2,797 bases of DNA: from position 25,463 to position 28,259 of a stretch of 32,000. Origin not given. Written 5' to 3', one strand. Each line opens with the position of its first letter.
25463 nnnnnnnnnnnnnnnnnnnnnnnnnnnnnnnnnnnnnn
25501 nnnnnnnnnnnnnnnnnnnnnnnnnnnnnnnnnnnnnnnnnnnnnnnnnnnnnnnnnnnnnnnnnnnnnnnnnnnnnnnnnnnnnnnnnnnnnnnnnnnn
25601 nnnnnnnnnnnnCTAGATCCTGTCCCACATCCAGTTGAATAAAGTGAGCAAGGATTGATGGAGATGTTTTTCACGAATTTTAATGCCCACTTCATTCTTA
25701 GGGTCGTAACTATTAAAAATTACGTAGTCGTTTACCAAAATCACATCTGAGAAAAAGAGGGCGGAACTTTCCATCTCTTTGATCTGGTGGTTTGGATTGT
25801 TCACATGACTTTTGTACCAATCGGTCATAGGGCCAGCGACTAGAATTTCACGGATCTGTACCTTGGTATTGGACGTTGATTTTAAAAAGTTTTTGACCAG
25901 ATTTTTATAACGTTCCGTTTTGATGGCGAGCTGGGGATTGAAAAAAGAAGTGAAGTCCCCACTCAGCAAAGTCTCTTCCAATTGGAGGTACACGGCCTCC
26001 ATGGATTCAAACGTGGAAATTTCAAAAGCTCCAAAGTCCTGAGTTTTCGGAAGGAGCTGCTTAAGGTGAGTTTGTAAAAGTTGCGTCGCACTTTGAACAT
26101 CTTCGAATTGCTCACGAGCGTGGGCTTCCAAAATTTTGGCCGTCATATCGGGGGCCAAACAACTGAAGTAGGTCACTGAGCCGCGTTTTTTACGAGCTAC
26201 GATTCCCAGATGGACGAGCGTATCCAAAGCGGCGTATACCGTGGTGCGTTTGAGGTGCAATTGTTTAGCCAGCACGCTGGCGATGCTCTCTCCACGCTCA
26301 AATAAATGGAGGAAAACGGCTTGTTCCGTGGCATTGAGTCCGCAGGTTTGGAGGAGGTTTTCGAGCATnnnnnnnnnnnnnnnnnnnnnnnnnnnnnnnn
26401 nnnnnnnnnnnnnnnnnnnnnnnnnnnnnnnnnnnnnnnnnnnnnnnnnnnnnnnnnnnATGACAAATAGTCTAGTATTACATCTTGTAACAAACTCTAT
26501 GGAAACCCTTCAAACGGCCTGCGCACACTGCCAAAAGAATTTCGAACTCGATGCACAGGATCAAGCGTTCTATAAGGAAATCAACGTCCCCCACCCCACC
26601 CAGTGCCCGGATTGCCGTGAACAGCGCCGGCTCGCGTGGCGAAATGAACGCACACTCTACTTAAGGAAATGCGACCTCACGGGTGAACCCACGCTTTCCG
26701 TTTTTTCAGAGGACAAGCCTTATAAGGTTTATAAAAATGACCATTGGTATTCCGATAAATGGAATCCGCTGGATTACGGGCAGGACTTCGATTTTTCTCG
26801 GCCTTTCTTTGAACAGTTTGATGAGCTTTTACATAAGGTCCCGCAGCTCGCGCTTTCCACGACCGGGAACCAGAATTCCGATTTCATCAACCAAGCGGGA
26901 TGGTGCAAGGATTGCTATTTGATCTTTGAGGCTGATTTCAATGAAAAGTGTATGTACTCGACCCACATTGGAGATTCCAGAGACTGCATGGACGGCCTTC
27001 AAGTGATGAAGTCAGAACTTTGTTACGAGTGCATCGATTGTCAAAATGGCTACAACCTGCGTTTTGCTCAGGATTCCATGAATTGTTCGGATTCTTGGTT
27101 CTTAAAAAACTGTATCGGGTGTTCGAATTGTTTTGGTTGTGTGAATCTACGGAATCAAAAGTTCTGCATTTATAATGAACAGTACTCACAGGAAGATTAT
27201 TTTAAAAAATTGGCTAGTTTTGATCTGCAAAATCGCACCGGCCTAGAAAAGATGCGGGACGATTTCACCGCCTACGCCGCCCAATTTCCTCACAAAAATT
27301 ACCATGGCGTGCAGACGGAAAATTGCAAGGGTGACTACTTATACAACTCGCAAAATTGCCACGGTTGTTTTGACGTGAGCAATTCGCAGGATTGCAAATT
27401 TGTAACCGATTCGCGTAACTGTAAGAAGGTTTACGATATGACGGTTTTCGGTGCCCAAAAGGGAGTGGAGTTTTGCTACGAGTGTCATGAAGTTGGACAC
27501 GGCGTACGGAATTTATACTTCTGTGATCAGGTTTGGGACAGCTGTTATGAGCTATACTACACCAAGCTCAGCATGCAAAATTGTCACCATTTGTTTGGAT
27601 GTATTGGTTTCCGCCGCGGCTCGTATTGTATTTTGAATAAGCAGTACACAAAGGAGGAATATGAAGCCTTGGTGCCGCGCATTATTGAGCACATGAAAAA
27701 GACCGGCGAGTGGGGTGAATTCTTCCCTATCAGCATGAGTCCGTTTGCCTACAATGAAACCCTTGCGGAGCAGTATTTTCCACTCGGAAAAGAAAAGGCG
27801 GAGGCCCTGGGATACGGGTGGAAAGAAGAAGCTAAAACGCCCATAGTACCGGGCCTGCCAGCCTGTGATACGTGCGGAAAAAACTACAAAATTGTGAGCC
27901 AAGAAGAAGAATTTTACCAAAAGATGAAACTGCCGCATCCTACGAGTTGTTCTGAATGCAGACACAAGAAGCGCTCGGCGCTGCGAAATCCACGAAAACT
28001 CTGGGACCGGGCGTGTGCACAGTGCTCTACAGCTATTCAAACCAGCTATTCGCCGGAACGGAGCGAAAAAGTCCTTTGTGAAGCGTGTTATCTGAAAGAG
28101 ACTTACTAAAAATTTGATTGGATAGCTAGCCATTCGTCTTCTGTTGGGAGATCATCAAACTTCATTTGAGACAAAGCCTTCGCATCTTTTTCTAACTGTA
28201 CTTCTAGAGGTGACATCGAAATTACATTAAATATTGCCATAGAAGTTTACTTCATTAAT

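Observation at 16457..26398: The same 10-mer, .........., embedded in an inverted repeat marks all three divergent promoter regions of the array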

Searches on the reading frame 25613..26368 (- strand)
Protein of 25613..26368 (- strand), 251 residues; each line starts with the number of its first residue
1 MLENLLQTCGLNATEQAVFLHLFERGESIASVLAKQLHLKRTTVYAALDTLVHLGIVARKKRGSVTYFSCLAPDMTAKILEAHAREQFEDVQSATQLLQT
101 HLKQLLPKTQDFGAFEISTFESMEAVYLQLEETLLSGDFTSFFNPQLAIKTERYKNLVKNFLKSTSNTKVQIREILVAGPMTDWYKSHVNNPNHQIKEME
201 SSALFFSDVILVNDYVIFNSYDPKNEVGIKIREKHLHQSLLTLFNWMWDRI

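Call 9: search_protein_families(library=pfam, proteins=[window:25613-26368:-], max_evalue=0.01)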
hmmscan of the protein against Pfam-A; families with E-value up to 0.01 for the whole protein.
window:25613-26368:- (251 aa): 6 families
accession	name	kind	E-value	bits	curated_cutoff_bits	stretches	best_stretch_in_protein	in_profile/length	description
PF01978.25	TrmB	-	3.1e-09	37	25.6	1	6-72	1-66/68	Sugar-specific transcriptional regulator TrmB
PF00392.27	GntR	-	2.8e-05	24.1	27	1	32-65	29-62/64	Bacterial regulatory proteins, gntR family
PF03965.22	Penicillinase_R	-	0.00012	22.9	22.6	1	27-81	21-75/115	Penicillinase repressor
PF09339.16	HTH_IclR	-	0.00057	20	22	1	31-59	22-50/52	IclR helix-turn-helix domain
PF01047.28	MarR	-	0.00088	19.6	24.6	1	11-61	1-51/59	MarR family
PF13730.12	HTH_36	-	0.0067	16.6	25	0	11-57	3-55/55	Helix-turn-helix domain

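Call 24: find_homologous_proteins(query=window:25613-26368:-, max_evalue=0.00001)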
Query window:25613-26368:- (251 aa): 15 proteins with E <= 0.00001 among 357 candidates.
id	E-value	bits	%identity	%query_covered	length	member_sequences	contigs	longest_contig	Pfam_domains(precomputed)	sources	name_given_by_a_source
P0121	8.3e-162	554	100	100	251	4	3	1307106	PF01978.26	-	-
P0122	1.9e-144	497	86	100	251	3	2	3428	PF01978.26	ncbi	-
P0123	4.4e-144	496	87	100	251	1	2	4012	PF01978.26,PF00392.28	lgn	-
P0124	1.1e-135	469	83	100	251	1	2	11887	PF01978.26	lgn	-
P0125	5.8e-134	463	82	100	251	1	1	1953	PF01978.26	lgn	-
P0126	7.3e-117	407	76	94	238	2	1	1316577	PF01978.26,PF00392.28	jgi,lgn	jgi:sugar-specific transcriptional regulator TrmB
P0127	6.7e-82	293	56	99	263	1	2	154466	PF01978.26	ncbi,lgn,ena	-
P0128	9.8e-80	286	54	99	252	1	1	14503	PF01978.26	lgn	-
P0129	2.2e-77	278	54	99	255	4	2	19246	PF01978.26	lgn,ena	-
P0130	4.8e-73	264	51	99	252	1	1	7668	PF01978.26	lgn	-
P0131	8.9e-70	253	50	99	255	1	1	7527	PF01978.26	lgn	-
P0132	1.3e-69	253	50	100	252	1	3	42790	PF01978.26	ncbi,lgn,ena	ncbi:MAG: helix-turn-helix domain-containing protein [Patescibacteria group bacterium]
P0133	2.1e-69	252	49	100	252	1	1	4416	PF01978.26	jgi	jgi:sugar-specific transcriptional regulator TrmB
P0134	8.5e-55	204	40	100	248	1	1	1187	PF01978.26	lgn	-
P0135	4.7e-54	202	38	99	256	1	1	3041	PF13463.13,PF01978.26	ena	-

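Call 25: find_encoding_contigs(protein=P0126, flank=3000, max_places=1)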
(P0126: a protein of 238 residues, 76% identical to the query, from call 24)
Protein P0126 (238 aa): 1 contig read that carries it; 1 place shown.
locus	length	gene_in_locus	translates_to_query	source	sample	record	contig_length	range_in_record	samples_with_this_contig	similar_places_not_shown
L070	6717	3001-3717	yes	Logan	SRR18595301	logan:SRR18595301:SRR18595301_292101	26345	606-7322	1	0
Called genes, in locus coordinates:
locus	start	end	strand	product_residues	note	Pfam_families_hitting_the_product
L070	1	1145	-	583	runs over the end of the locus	?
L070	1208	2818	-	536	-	PF13451:zf_Tbcl (weak)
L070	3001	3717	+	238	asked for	PF01978:TrmB, PF00392:GntR (faint)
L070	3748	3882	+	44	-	-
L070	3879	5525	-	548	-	-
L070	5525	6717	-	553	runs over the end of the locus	-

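Call 26: find_encoding_contigs(protein=P0127, flank=3000, max_places=1)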
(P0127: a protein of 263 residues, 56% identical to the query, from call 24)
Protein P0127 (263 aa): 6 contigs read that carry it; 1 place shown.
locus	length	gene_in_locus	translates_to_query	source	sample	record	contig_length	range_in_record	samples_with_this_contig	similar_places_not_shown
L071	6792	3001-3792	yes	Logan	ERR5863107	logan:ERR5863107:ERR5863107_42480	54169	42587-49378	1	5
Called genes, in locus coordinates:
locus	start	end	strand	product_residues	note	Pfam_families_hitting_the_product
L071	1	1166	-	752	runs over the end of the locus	PF26449:DUF8128, PF02534:T4SS-DNA_transf, PF10412:TrwB_AAD_bind, PF12696:TraG-D_C (weak)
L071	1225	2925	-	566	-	-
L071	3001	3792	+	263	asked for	PF01978:TrmB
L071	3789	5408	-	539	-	-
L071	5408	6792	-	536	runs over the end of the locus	-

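Call 27: find_encoding_contigs(protein=P0132, flank=3000, max_places=1)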
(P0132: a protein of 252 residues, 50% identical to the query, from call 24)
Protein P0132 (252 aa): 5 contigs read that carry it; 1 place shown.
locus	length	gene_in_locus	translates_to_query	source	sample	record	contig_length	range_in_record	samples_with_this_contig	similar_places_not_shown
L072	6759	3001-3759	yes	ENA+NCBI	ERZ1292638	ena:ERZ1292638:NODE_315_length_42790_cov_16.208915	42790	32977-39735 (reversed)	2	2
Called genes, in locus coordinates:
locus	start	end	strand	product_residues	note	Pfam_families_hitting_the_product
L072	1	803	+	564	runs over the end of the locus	PF02683:DsbD_TM, PF13386:DsbD_2, PF00578:AhpC-TSA, PF08534:Redoxin, PF13905:Thioredoxin_8, PF17991:Thioredoxin_10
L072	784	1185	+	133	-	PF02643:DUF192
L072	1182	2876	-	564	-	PF13451:zf_Tbcl (weak)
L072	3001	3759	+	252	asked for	PF01978:TrmB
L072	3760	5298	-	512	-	PF13541:ChlI, PF00493:MCM (faint), PF00158:Sigma54_activat (weak), PF01078:Mg_chelatase, PF07728:AAA_5 (weak), PF13335:Mg_chelatase_C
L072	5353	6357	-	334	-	PF26550:Tricorn_2nd (faint)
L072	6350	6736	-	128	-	PF02021:UPF0102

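Call 28: find_encoding_contigs(protein=P0128, flank=3000, max_places=1)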
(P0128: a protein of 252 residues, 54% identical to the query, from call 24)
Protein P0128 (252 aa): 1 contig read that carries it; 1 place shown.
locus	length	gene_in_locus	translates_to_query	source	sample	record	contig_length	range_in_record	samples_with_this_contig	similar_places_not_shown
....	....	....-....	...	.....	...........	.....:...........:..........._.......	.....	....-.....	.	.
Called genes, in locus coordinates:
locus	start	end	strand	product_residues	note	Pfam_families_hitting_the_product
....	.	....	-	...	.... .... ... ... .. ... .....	-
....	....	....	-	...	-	-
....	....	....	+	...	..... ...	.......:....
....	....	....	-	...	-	-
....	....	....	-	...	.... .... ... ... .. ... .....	-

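Call 29: find_encoding_contigs(protein=P0129, flank=3000, max_places=1)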
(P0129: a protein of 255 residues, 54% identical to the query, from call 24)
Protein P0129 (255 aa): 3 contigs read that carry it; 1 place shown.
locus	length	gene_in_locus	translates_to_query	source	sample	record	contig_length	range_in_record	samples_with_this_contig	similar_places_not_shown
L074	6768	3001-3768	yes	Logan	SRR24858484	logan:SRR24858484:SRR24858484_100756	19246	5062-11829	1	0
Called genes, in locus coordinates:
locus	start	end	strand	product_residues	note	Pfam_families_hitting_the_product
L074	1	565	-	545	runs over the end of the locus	-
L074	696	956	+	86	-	-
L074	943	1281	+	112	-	PF02452:PemK_toxin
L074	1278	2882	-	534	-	PF13451:zf_Tbcl (weak)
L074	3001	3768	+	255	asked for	PF01978:TrmB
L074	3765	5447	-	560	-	-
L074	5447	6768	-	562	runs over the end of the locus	-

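Call 30: find_encoding_contigs(protein=P0130, flank=3000, max_places=1)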
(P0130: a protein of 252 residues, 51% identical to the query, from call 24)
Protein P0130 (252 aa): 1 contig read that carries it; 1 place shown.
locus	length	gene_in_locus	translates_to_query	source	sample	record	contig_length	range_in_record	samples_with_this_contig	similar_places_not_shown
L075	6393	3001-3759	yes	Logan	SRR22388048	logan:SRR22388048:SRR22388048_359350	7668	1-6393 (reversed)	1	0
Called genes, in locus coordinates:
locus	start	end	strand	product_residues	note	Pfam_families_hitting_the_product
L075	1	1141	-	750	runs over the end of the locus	PF26449:DUF8128, PF02534:T4SS-DNA_transf, PF01935:DUF87 (faint), PF10412:TrwB_AAD_bind (weak), PF12696:TraG-D_C (weak)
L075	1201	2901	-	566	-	-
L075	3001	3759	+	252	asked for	PF01978:TrmB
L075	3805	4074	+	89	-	PF21956:DUF6922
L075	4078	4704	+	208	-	PF08843:AbiEii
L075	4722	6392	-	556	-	?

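Call 31: find_encoding_contigs(protein=P0124, flank=3000, max_places=1)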
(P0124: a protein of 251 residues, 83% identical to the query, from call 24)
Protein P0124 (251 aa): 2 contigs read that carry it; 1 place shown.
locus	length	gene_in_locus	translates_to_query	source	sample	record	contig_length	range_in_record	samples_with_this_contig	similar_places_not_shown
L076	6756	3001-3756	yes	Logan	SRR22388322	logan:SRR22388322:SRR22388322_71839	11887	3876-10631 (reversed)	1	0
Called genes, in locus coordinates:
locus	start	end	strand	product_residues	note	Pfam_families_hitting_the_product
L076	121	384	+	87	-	-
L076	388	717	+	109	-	PF02452:PemK_toxin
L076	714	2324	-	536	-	PF13451:zf_Tbcl (weak)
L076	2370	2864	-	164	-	-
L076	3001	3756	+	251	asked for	PF01978:TrmB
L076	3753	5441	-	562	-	-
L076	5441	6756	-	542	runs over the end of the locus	-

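Call 52: search_protein_families(library=ncbifam, proteins=[window:25613-26368:-], max_evalue=0.01)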
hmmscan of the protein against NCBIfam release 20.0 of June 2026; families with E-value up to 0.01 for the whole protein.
window:25613-26368:- (251 aa): 10 families
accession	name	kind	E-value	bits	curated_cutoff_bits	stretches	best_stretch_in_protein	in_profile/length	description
NF053606.1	Sta1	subfamily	1.7e-07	31.2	80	1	7-62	13-69/100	Sta1 family transcriptional regulator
NF040939.2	trans_reg_lrs14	equivalog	1.4e-06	28.3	90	1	5-62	12-71/103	Lrs14 family HTH-type transcriptional regulator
TIGR01884.1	cas_HTH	subfamily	0.00016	21.2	60.2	1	10-67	139-197/202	CRISPR-associated CARF protein Csa3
NF033788.1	HTH_metalloreg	subfamily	0.00045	20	55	1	18-73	16-71/77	metalloregulator ArsR/SmtB family transcription factor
NF007339.0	PRK09834.1-1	equivalog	0.0019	17.5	299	1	18-60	29-71/271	DNA-binding transcriptional regulator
NF052290.2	MocR_like_YczR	exception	0.0026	16.5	487.4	1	33-104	49-120/458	MocR-like transcription factor YczR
NF005581.0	PRK07276.1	equivalog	0.003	17.2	263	0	148-201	83-130/291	DNA polymerase III subunit delta'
NF052282.1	PLP_TF_PdxR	equivalog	0.0074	15.4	320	1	33-125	31-117/448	MocR-like pyridoxine biosynthesis transcription factor PdxR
NF047390.1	TransRegTrmBL1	equivalog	0.0083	15.1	650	1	5-98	9-101/341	HTH-type sugar sensing transcriptional regulator TrmBL1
NF052281.1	rhizopine_MocR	equivalog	0.0091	14.7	650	0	32-103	47-117/479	rhizopine catabolism transcriptional regulator MocR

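Call 65: search_protein_families(library=padloc, proteins=[window:25613-26368:-], max_evalue=0.01)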
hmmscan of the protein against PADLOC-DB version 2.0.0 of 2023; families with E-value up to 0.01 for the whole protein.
window:25613-26368:- (251 aa): 5 families
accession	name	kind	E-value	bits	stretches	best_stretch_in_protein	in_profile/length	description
PDLC01438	Csa3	-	3.2e-05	22.1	1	21-100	155-230/305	"CAS-I,CAS-II,CAS-III,CAS-IV,CAS-V,CAS-VI; associated_signaling"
PDLC01434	CasR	-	0.00026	18.9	1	10-65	125-179/191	"CAS-I,CAS-II,CAS-III,CAS-IV,CAS-V,CAS-VI; associated_signaling"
PDLC01858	CARF3--CARF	-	0.00069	17.6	1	5-64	137-194/204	-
PDLC01268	CasR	-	0.0012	16.9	1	10-63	121-173/179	"CAS-I,CAS-II,CAS-III,CAS-IV,CAS-V,CAS-VI; associated_signaling"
PDLC01044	Csa3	-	0.0018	16.2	1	12-65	135-184/194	Type I-A associated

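Call 69: find_related_loci(query=A3, collection=metagenome_contigs, flank=2000)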
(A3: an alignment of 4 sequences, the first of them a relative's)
Query A3 (109 aa) in metagenome_contigs; peptide patterns used: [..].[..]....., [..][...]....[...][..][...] (x = any residue, [..] = any of these).
600 stretches matched a pattern (row limit reached: there are more); 351 encode a relative of the query (tblastn E <= 1e-3); the best 80 are kept; 80 distinct loci.
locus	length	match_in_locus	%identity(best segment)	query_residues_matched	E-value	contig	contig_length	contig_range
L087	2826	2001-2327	61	1-109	6e-45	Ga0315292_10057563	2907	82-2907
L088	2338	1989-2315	58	1-109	3e-43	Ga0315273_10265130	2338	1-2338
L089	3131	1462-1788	58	1-109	1e-41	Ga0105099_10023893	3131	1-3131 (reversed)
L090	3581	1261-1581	59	3-109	2e-40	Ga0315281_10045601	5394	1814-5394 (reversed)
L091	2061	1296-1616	52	3-109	2e-40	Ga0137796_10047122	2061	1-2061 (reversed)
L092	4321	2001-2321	57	3-109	1e-38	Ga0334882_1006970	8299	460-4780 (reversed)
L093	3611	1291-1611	57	3-109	1e-38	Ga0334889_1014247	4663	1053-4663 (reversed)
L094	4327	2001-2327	54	1-109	2e-38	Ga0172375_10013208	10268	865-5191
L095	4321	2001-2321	56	3-109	8e-38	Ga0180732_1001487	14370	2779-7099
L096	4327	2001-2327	52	1-109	4e-37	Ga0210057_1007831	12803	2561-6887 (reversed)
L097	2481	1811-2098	59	1-96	1e-36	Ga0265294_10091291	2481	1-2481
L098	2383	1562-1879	50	3-108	4e-35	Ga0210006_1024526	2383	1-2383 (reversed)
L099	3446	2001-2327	50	1-109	1e-34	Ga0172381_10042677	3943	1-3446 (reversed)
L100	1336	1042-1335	56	1-98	4e-35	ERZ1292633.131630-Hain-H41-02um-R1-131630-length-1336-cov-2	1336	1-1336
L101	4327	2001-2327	52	1-109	4e-38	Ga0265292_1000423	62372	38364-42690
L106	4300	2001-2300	51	3-102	3e-26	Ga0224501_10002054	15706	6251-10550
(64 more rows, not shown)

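Call 89: find_encoding_contigs(protein=P0124, flank=10000, max_places=1)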
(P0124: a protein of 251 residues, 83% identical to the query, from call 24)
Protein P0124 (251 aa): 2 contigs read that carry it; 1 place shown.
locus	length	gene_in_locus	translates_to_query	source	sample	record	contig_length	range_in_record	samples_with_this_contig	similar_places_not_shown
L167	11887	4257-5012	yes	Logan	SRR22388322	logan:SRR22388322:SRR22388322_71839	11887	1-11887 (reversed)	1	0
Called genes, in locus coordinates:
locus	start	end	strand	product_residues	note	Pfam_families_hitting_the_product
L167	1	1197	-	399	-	?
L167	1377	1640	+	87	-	-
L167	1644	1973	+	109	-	PF02452:PemK_toxin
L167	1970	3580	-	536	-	PF13451:zf_Tbcl (weak)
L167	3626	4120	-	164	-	-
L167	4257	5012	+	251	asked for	PF01978:TrmB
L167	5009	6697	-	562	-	-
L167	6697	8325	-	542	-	-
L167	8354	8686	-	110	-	PF01588:tRNA_bind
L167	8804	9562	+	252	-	PF01978:TrmB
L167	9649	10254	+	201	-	-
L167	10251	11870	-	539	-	-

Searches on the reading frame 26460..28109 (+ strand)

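Call 9: search_protein_families(library=pfam, proteins=[window:26460-28109:+], max_evalue=0.01)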
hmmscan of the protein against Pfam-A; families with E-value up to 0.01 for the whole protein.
window:26460-28109:+ (549 aa): 2 families
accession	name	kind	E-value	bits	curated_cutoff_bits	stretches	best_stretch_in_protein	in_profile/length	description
PF13451.12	zf_Tbcl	-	1.4e-07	31.8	24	2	20-57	6-44/48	Probable treble clef domain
PF23477.1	zf_Tbcl_2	-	0.0015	18.6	27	1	512-547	1-36/37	Probable treble clef zinc finger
